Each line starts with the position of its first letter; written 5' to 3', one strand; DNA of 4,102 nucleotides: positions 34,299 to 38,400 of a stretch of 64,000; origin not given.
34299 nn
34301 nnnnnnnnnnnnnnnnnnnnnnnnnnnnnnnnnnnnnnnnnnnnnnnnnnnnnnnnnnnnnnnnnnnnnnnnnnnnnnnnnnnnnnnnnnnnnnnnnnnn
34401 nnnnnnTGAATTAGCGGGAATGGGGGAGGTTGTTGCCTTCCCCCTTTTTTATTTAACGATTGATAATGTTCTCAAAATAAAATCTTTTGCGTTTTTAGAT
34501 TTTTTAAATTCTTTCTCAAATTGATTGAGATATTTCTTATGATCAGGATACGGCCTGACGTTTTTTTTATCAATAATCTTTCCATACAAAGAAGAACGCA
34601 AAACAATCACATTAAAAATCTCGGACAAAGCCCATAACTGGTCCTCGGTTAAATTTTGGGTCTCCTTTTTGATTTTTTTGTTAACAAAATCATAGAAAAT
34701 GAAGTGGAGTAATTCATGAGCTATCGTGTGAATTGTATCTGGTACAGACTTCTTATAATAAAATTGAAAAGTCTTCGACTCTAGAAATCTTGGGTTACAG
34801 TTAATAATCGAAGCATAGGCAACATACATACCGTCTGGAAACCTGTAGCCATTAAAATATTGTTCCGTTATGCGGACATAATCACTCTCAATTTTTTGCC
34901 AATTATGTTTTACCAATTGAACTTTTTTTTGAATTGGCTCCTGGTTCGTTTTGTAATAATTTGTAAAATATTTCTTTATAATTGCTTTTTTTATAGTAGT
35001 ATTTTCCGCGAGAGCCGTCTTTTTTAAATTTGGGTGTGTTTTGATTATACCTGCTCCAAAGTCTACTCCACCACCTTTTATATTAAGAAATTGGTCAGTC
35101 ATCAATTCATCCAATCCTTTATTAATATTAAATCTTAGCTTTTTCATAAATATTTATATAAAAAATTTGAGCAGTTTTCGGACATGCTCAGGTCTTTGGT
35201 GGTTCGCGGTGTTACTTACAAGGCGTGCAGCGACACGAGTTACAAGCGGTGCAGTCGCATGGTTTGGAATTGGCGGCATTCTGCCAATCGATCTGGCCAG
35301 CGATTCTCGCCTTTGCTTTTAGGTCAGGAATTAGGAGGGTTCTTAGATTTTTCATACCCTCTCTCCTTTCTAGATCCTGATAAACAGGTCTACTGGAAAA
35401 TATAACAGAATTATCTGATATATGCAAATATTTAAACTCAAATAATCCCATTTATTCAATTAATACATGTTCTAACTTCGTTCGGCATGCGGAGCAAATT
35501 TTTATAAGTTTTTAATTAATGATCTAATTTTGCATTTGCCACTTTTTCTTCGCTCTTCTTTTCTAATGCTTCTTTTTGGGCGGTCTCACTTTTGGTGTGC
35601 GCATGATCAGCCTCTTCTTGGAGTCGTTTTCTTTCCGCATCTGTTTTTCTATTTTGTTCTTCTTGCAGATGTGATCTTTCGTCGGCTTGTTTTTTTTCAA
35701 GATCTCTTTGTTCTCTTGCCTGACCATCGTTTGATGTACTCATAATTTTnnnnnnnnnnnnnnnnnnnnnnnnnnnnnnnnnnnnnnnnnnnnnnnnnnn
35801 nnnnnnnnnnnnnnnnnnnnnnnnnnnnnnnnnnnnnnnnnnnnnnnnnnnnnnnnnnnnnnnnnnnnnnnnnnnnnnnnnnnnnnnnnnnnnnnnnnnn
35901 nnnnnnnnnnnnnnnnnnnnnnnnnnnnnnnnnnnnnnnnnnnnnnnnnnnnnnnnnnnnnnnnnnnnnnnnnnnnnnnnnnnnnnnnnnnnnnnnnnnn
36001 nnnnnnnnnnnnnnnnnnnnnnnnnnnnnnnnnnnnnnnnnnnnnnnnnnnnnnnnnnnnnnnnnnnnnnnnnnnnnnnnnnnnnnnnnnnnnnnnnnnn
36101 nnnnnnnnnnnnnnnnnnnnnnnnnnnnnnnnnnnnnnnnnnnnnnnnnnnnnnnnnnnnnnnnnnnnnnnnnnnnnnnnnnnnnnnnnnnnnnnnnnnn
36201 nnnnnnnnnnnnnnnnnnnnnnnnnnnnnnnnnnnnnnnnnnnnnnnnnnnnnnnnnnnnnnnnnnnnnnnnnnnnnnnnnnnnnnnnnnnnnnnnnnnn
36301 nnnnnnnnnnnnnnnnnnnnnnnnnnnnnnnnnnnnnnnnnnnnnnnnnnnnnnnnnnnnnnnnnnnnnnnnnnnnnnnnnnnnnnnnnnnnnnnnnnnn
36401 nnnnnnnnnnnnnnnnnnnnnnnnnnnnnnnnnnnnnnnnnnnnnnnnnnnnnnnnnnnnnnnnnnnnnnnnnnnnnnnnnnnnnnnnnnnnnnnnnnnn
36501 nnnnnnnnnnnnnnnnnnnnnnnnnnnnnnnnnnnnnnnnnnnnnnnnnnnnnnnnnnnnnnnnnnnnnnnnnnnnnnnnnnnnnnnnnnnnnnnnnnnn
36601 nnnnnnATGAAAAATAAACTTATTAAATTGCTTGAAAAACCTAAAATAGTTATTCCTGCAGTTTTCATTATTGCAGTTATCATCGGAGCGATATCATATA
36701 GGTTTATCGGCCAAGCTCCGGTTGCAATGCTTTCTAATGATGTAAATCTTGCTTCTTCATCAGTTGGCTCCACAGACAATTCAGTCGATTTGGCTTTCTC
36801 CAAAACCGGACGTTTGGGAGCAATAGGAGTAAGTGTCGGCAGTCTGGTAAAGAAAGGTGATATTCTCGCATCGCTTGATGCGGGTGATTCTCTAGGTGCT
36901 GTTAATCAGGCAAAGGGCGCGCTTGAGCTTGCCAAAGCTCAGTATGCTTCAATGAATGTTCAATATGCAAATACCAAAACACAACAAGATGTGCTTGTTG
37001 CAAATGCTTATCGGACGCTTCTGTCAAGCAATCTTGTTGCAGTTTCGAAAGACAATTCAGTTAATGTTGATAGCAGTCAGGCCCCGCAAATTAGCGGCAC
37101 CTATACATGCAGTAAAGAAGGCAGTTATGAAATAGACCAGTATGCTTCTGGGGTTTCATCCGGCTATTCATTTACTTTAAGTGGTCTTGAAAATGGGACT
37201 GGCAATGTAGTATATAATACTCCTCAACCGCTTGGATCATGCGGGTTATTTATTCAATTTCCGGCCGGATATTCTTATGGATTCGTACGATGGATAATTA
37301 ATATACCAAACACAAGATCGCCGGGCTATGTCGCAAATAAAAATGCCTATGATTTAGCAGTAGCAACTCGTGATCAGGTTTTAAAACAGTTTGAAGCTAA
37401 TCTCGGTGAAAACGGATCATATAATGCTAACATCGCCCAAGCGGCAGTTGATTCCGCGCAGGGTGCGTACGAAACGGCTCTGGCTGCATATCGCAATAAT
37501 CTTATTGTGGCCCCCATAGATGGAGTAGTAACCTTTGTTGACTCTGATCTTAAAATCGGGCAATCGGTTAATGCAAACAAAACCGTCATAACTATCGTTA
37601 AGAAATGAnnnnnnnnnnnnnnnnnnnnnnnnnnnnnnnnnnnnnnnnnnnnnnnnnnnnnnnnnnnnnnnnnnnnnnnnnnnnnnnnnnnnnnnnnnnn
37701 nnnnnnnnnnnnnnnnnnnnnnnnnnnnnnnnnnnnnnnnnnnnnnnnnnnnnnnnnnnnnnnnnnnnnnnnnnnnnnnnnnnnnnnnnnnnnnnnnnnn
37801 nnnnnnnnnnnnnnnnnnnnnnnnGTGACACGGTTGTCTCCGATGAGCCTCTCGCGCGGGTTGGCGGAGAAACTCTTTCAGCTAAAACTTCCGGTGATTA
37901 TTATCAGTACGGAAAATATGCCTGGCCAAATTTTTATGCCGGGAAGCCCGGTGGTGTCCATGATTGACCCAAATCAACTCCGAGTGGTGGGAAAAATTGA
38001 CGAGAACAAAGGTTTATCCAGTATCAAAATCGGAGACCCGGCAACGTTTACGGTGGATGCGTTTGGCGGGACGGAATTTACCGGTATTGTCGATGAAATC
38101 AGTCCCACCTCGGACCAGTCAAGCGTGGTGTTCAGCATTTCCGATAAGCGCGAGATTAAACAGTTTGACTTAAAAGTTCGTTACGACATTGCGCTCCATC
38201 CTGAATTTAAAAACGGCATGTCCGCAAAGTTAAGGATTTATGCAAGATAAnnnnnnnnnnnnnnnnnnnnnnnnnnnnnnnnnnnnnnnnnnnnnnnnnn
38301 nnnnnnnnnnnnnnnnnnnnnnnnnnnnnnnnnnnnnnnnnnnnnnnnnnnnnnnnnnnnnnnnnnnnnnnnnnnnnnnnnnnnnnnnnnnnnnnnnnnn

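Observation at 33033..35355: Six-cysteine SCIFF/ranthipeptide-like precursor with convergent SPASM radical-SAM enzyme and an HExxH protein, next to tRNA-Asn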

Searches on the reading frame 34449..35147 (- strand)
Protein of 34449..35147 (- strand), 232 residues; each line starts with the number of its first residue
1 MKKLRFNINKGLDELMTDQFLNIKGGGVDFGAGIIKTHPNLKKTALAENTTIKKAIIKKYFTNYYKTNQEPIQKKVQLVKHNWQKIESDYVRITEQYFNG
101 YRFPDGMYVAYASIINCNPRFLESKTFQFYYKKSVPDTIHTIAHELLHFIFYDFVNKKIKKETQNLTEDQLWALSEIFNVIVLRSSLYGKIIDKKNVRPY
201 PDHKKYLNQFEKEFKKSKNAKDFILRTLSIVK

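Call 4: search_protein_families(library=ncbifam, proteins=[window:34449-35147:-], max_evalue=1)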
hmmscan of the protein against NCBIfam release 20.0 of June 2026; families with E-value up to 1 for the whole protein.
window:34449-35147:- (232 aa): 0 families

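Call 5: search_protein_families(library=pfam, proteins=[window:34449-35147:-], max_evalue=1)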
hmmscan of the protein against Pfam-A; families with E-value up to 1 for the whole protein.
window:34449-35147:- (232 aa): 2 families
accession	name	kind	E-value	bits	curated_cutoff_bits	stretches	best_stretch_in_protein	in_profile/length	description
PF21389.3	CASTOR1_ACT-like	-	0.0078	16.7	27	1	135-178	16-58/82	Cytosolic arginine sensor for mTORC1 subunit 1/2, ACT-like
PF11667.14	DUF3267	-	0.11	13.3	27.1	1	141-165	5-29/108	Putative zincin peptidase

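Call 30: find_homologous_proteins(query=window:34449-35147:-, max_evalue=0.001)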
Query window:34449-35147:- (232 aa): 191 proteins with E <= 0.001 among 536 candidates; the best 120 are listed.
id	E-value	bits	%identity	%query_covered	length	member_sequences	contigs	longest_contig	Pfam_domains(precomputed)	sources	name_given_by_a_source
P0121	2.9e-140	483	100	94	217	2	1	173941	-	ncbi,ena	-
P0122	6.9e-128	443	84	100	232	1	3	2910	-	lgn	-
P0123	9.3e-123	426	85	100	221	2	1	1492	-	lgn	-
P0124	4.4e-109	381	73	100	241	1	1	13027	-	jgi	jgi:hypothetical protein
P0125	1.1e-108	380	72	100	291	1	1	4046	-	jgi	jgi:hypothetical protein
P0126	7.9e-87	309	58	100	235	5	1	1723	-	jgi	-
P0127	1.2e-86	308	59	100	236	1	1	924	-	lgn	-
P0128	8.4e-86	305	57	100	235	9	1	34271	-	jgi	-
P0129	1.1e-85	305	57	100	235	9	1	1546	-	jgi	-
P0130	3.7e-85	303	56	100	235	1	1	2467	-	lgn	-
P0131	4.4e-85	303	58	100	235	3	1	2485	-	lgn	-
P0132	7.6e-85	302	59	100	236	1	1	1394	-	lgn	-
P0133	8.3e-85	302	58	100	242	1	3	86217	-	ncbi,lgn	-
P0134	8.7e-85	302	57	100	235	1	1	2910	-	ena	-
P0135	1.2e-84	302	56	100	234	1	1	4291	-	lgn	-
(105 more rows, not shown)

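Call 32: find_encoding_contigs(protein=P0121, flank=3000, max_places=2)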
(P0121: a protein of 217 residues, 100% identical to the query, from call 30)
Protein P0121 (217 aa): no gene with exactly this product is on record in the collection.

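Call 34: search_solved_structures(query=A2, max_evalue=10)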
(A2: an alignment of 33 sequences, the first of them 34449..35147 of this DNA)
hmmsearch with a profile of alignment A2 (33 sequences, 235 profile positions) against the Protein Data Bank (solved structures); distinct sequences matched with E-value up to 10: 9.
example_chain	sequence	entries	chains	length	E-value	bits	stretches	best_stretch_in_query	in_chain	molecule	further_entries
7yxc_A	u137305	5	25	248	0.13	14.9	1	124-165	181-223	Ancestral Glucocorticoid Receptor2 | Ancestral Glucocorticoid Receptor2 ligand binding domain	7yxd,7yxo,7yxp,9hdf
5ufs_A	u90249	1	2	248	0.13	14.9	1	124-165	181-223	Ancestral Glucocorticoid Receptor2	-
6nwk_A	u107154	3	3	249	0.13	14.9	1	124-165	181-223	glucocorticoid receptor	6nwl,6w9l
3gn8_A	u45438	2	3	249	0.13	14.9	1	124-165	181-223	Glucocorticoid receptor 2 | Glucocorticoid Receptor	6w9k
7yxr_A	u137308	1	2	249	0.13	14.9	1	124-165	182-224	Ancestral Glucocorticoid Receptor2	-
7yxn_A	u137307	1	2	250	0.13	14.9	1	124-165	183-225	Ancestral Glucocorticoid Receptor2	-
4e2j_A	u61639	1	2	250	0.13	14.9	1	124-165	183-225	Ancestral Glucocorticoid Receptor 2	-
6w9m_A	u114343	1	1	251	0.13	14.9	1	124-165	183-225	Glucocorticoid Receptor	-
9yfl_C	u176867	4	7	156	1.2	11.8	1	186-234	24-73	H/ACA ribonucleoprotein complex subunit 2-like protein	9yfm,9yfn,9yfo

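Call 40: predict_structure(alignment_id=A2)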
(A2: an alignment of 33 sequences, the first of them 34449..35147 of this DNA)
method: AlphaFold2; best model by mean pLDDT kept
length: 232 residues; sequences in the alignment: 33
mean_pLDDT: 95.7   pTM: 0.91
mean pLDDT of the five models: 95.7, 95.5, 95.1, 93.6, 93.2
residues with pLDDT >= 90: 219; 70-90: 13; 50-70: 0; < 50: 0
segments of 3 or more residues with pLDDT < 50: none
pLDDT, mean of each block of 10 residues (from residue 1): 94 95 91 94 89 95 97 98 98 98 96 93 95 97 98 98 95 97 97 95 96 98 98 91
secondary structure, 60 per line:
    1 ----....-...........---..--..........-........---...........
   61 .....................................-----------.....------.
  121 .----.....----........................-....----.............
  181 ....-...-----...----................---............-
elements in order: E5-8 H10-20 H30-37 H39-46 H50-97 E109-113 E126-130 H135-158 H160-163 H168-184 H201-216 H220-231

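Call 73: search_protein_representatives(alignment_id=A2)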
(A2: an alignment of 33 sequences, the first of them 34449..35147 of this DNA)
Query: 33 sequences, 235 profile positions. Proteins with E-value up to 0.001 (for the whole library): 742; up to 1e-10: 381; up to 1e-30: 98. The best 150 are listed.
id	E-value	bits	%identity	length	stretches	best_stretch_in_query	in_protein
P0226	3.1e-101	354.1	-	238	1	1-235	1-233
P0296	4.0e-86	304.6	-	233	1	1-186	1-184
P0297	1.3e-60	221.1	-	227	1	4-232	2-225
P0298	5.0e-60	219.2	-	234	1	3-215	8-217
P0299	1.2e-59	218.0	-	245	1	3-232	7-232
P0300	3.1e-59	216.6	-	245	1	3-226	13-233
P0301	4.0e-59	216.3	-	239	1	3-233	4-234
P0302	3.5e-57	209.9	-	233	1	4-233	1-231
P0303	1.9e-56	207.5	-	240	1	3-232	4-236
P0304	2.6e-56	207.1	-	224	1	1-232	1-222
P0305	2.7e-55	203.8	-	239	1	3-226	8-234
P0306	6.3e-55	202.5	-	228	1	3-229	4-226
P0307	7.1e-55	202.4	-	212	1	3-229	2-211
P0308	1.4e-54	201.4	-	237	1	3-229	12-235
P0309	2.0e-54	200.9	-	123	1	124-234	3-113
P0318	4.5e-49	183.4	-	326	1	1-229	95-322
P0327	3.4e-46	173.9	-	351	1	28-233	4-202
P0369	1.1e-34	136.3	-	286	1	29-227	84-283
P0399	9.6e-30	120.1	-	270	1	3-218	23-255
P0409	4.5e-28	114.6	-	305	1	3-233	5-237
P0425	1.6e-26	109.6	-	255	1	1-229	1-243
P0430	3.6e-26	108.4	-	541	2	29-226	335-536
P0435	1.4e-25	106.4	-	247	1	3-230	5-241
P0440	4.2e-25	104.9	-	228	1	4-232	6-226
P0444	1.1e-24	103.6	-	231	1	2-226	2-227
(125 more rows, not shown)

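Call 74: search_protein_families(library=ncbifam, proteins=[P0430, P0409, P0318, P0327, P0369, P0444, P0440, P0435, P0425, P0399], max_evalue=0.1)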
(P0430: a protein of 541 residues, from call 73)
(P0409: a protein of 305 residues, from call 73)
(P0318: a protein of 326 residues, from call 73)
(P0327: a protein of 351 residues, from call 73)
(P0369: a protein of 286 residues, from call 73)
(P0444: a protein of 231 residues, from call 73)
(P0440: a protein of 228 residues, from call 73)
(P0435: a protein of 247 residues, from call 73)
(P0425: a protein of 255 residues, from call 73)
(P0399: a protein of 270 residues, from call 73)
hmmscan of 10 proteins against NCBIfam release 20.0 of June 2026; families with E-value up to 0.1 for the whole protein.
P0430 (541 aa): 0 families

P0409 (305 aa): 0 families

P0318 (326 aa): 0 families

P0327 (351 aa): 0 families

P0369 (286 aa): 0 families

P0444 (231 aa): 0 families

P0440 (228 aa): 0 families

P0435 (247 aa): 0 families

P0425 (255 aa): 5 families
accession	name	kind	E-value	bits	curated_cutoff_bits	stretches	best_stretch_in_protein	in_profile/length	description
NF033917.0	antiphage_ZorA_4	subfamily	0.0037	16.2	500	1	38-95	248-304/413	anti-phage ZorAB system protein ZorA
NF005833.0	PRK07737.1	equivalog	0.0055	15.8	444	1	40-100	418-477/501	flagellar hook-associated protein 2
NF047515.1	SpiroCoCo_C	equivalog_domain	0.008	15.4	125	1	52-92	148-188/313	SpiroCoCo family coiled-coil protein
NF041066.2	DpdI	equivalog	0.019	14.9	150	0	198-255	133-190/239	protein DpdI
NF041034.1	Rad50_Sulf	equivalog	0.026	12.4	1000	1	32-96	580-646/872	DNA double-strand break repair ATPase Rad50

P0399 (270 aa): 0 families

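Call 75: search_protein_families(library=pfam, proteins=[P0430, P0409, P0318, P0327, P0369, P0444, P0440, P0435, P0425, P0399], max_evalue=0.1)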
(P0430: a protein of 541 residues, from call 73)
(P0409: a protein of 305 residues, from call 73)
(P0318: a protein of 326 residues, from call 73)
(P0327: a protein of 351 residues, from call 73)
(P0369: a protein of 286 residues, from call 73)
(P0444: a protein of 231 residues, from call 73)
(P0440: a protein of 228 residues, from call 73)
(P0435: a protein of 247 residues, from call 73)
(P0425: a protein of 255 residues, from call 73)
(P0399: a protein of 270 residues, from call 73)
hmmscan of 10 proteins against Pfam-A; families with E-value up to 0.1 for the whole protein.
P0430 (541 aa): 2 families
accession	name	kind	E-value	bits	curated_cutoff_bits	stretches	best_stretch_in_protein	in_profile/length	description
PF10263.15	SprT-like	-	0.011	16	25.6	0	120-143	52-75/108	SprT-like family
PF15639.11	Tox-MPTase3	-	0.047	14.3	25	0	83-160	63-128/131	Metallopeptidase toxin 3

P0409 (305 aa): 0 families

P0318 (326 aa): 0 families

P0327 (351 aa): 3 families
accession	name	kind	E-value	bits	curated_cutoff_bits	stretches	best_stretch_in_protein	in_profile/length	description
PF09573.16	RE_TaqI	-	0.0034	17.3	26.1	1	186-232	50-96/229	TaqI restriction endonuclease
PF10263.15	SprT-like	-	0.024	14.9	25.6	1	108-130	56-78/108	SprT-like family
PF23942.1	DUF7277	-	0.069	14.3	27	1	237-263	17-41/87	Domain of unknown function (DUF7277)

P0369 (286 aa): 1 family
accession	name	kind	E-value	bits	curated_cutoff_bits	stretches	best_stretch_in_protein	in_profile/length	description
PF22652.1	DUF7006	-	0.013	16.1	27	1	115-159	2-45/112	Family of unknown function (DUF7006)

P0444 (231 aa): 2 families
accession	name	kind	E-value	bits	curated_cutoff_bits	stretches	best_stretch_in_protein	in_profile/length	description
PF17720.7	RLIG1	-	0.019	14.3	25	1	158-204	89-135/324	RNA ligase 1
PF06114.19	Peptidase_M78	-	0.084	13.1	22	0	124-156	30-62/123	IrrE N-terminal-like domain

P0440 (228 aa): 2 families
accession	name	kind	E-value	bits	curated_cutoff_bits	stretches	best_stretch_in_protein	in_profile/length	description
PF13315.11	DUF4085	-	0.0023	18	24.1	1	50-104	76-130/205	Protein of unknown function (DUF4085)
PF18288.6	FAA_hydro_N_2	-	0.065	14.1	25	0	66-96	29-59/78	Fumarylacetoacetase N-terminal domain 2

P0435 (247 aa): 0 families

P0425 (255 aa): 2 families
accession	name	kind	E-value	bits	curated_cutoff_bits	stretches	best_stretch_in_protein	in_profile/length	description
PF18958.6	DUF5700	-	0.0003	20.7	25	1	43-249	30-238/283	Putative zinc dependent peptidase (DUF5700)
PF13476.12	AAA_23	-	0.0013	19.8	27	1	34-90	146-201/201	AAA domain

P0399 (270 aa): 0 families

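Call 105: search_protein_families(library=padloc, proteins=[window:34449-35147:-], max_evalue=0.01)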
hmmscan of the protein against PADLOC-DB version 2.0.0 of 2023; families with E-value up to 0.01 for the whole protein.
window:34449-35147:- (232 aa): 0 families

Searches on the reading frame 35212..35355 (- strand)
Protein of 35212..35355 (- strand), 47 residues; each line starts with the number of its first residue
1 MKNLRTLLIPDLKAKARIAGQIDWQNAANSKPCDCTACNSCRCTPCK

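Call 4: search_protein_families(library=ncbifam, proteins=[window:35212-35355:-], max_evalue=1)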
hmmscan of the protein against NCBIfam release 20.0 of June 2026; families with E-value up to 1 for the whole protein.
window:35212-35355:- (47 aa): 1 family
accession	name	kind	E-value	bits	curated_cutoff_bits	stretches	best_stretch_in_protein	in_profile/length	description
TIGR04135.1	FibroRuminTarg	subfamily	0.007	16.3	45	1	17-44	10-37/52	FibroRumin family radical SAM-modified Cys-rich RiPP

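Call 5: search_protein_families(library=pfam, proteins=[window:35212-35355:-], max_evalue=1)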
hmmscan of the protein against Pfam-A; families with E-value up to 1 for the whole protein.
window:35212-35355:- (47 aa): 0 families

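Call 63: find_homologous_proteins(query=A3, max_evalue=10)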
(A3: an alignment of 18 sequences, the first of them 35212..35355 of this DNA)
Query A3 (18 sequences) (47 aa, profile of the alignment): 55 proteins with E <= 10 among 761 candidates.
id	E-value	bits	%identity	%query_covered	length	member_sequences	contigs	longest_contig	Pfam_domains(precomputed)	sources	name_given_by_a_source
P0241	9.9e-18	82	60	96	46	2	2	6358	-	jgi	jgi:hypothetical protein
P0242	1.1e-17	82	58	91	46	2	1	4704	-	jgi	-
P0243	2.7e-17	81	61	87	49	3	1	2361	-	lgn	-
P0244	3.4e-17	80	56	96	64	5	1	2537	-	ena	-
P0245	3.7e-17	80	56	91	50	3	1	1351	-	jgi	jgi:hypothetical protein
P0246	4.8e-17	80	53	100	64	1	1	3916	-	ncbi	-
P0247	5.2e-17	80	57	100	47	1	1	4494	-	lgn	-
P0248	9.3e-17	79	57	100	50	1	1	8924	-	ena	-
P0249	1.4e-16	78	52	89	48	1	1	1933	PF27848.1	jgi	-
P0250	2.0e-16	78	53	91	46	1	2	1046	-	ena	-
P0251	2.7e-16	77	55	100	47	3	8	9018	-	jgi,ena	-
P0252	3.2e-16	77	49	100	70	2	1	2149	-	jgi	-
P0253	3.3e-16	77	74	91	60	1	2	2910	-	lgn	-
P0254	3.4e-16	77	55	100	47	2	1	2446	-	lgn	-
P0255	4.1e-16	77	58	96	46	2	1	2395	-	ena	-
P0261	1.3e-15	75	59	87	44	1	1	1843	PF27848.1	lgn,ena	-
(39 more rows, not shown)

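Call 64: search_protein_families(library=pfam, proteins=[P0249, P0261, P0241, P0253, window:35212-35355:-], max_evalue=10)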
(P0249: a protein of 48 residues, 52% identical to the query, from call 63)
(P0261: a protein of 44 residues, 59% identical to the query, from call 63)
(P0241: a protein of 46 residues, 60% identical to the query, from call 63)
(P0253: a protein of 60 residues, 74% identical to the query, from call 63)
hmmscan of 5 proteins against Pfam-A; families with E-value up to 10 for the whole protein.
P0249 (48 aa): 0 families

P0261 (44 aa): 0 families

P0241 (46 aa): 0 families

P0253 (60 aa): 0 families

window:35212-35355:- (47 aa): 0 families

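Call 78: list_cluster_members(proteins=[P0121, window:35212-35355:-, window:33024-34406:+, window:33033-34406:+, P0249])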
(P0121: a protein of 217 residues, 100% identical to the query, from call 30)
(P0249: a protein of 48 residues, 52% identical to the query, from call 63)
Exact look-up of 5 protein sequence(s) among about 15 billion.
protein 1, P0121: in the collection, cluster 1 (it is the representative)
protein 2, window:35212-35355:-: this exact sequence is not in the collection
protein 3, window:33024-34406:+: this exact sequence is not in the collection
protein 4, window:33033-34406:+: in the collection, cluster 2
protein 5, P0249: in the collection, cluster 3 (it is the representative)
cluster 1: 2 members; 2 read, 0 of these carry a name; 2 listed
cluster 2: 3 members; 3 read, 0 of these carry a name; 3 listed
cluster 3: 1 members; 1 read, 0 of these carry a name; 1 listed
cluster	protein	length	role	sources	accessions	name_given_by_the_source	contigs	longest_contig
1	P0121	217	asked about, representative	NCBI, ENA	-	-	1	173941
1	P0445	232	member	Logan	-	-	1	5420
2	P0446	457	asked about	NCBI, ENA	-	-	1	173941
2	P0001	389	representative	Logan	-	-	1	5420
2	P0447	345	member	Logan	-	-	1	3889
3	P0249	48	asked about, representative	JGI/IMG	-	-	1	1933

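Call 105: search_protein_families(library=padloc, proteins=[window:35212-35355:-], max_evalue=0.01)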
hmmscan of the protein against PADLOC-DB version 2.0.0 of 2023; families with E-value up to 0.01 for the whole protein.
window:35212-35355:- (47 aa): 0 families

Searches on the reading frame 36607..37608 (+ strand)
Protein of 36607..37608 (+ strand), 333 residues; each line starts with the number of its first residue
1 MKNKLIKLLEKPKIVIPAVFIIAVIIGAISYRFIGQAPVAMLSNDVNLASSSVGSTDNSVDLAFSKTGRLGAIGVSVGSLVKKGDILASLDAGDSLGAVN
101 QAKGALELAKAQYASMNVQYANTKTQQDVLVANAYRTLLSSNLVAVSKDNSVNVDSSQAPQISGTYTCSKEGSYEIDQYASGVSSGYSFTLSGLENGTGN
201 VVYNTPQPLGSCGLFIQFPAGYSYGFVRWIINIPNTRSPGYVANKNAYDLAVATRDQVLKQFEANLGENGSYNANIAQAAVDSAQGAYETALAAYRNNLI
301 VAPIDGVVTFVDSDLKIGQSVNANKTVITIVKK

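Call 35: search_protein_families(library=pfam, proteins=[window:36607-37608:+], max_evalue=0.001)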
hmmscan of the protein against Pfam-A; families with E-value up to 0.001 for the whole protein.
window:36607-37608:+ (333 aa): 1 family
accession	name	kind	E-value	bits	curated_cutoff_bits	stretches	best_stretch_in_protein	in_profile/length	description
PF13533.13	Biotin_lipoyl_2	-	0.00056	20.1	29.8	0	64-91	5-32/32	Biotin-lipoyl like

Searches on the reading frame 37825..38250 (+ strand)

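Call 35: search_protein_families(library=pfam, proteins=[window:37825-38250:+], max_evalue=0.001)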
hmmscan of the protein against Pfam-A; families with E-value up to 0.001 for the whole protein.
window:37825-38250:+ (141 aa): 2 families
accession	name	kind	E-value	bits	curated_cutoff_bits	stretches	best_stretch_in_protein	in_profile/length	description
PF16576.10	HlyD_D23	-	2.1e-08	34.2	30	1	25-100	118-192/214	Barrel-sandwich domain of CusB or HlyD membrane-fusion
PF13437.12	HlyD_3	-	8.3e-07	30.2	22.2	1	32-104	16-88/106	HlyD family secretion protein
